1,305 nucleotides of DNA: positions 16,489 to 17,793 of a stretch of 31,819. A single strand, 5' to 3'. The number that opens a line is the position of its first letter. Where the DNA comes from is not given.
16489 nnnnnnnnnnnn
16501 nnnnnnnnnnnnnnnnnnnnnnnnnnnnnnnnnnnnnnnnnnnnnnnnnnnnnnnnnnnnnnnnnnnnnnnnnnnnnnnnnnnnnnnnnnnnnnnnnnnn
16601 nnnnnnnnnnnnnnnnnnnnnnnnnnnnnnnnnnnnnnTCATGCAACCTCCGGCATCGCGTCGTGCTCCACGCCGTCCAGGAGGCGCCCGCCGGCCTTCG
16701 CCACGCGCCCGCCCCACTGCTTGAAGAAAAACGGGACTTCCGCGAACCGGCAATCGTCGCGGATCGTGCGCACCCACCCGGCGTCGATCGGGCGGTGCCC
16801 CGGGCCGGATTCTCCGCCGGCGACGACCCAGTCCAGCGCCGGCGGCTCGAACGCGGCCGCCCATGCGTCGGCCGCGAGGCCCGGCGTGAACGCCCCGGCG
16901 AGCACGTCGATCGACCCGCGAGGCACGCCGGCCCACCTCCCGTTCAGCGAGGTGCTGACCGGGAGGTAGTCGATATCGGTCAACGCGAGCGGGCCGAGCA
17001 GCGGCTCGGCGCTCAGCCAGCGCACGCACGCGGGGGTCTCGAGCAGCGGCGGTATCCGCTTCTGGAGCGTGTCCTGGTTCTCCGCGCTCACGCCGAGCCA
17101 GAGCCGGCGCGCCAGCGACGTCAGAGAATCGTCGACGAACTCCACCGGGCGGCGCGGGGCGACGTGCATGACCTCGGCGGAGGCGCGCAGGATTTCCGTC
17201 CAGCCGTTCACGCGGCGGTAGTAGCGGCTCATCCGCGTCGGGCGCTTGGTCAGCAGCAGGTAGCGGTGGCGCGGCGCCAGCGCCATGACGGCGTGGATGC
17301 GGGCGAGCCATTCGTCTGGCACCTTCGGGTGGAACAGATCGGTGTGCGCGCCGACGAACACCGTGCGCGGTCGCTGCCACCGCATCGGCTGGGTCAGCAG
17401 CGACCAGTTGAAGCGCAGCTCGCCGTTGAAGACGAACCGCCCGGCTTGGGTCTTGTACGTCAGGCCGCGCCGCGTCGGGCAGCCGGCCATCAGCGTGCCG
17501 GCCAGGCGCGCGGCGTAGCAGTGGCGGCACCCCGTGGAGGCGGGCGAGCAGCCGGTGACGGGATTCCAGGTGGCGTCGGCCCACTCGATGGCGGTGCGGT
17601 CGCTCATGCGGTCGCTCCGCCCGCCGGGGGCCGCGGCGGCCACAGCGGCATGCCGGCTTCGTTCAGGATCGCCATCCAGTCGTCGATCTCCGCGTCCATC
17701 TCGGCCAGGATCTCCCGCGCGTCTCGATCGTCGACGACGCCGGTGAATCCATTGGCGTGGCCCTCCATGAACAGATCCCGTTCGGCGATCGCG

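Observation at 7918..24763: Ungapped 160-bp direct repeat 16,686 bp apart upstream of two late gene blocks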

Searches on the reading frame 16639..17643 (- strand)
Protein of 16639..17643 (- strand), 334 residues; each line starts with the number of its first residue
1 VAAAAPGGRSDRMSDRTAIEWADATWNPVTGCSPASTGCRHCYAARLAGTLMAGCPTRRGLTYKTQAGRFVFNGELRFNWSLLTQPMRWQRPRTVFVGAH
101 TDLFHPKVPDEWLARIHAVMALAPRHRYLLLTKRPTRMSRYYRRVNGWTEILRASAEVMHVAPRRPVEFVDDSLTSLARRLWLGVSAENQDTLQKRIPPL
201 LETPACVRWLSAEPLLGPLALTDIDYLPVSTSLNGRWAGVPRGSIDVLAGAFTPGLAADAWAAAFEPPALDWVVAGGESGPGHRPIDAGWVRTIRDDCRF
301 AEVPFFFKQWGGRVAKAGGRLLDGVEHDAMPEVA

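Call 14: search_protein_families(library=phrogs, proteins=[window:16639-17643:-], max_evalue=0.001)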
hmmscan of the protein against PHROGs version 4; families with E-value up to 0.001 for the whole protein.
window:16639-17643:- (334 aa): 1 family
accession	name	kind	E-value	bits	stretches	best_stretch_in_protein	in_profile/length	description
phrog_2045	-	unknown function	1.7e-87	294.6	1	13-315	1-236/299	-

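Call 85: search_protein_families(library=pfam, proteins=[window:16639-17643:-], max_evalue=0.01)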
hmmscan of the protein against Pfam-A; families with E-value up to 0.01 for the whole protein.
window:16639-17643:- (334 aa): 1 family
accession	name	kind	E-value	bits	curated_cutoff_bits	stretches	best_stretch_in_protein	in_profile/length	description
PF07505.17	DUF5131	-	1.9e-79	267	28.9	1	17-331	2-243/243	Protein of unknown function (DUF5131)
